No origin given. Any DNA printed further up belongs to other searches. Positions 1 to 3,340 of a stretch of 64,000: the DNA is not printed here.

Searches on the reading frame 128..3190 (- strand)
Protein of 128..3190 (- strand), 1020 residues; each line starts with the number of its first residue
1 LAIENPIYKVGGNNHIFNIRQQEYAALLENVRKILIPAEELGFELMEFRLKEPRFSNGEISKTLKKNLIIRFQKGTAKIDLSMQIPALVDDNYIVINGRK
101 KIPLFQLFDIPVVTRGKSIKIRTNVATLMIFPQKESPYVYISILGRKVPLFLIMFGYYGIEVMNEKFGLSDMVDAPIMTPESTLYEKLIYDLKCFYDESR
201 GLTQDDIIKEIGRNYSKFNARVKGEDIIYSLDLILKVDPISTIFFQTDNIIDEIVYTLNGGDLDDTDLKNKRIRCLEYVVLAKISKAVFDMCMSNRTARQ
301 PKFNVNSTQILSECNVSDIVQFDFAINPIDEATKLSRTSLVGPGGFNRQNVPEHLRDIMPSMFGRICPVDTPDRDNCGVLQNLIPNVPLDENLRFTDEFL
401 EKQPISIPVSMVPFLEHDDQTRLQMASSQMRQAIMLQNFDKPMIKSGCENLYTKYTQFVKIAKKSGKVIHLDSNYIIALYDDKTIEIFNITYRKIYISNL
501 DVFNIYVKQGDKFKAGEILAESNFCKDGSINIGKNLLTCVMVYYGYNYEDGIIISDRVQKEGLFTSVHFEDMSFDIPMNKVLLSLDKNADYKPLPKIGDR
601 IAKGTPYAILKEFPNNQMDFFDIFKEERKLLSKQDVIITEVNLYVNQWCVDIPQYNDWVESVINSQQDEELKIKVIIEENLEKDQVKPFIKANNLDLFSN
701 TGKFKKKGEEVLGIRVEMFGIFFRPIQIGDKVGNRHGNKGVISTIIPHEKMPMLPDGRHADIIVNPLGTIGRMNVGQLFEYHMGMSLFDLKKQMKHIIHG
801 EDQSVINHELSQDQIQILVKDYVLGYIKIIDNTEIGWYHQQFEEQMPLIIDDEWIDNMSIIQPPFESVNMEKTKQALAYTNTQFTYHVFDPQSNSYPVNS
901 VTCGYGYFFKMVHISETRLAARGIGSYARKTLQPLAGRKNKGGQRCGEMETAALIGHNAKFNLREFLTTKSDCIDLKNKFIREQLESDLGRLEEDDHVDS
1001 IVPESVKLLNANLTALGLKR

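Call 19: search_protein_families(library=pfam, proteins=[window:128-3190:-], max_evalue=0.01)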
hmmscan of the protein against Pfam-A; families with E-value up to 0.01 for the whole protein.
window:128-3190:- (1020 aa): 3 families
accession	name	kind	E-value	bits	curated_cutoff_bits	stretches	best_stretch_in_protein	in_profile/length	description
PF00562.33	RNA_pol_Rpb2_6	-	5.4e-46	157.9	23.4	1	461-939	1-372/373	RNA polymerase Rpb2, domain 6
PF04560.25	RNA_pol_Rpb2_7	-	1.7e-12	48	32.1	1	942-1019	1-81/87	RNA polymerase Rpb2, domain 7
PF04565.21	RNA_pol_Rpb2_3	-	3.7e-12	46.7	21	1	326-383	6-62/68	RNA polymerase Rpb2, domain 3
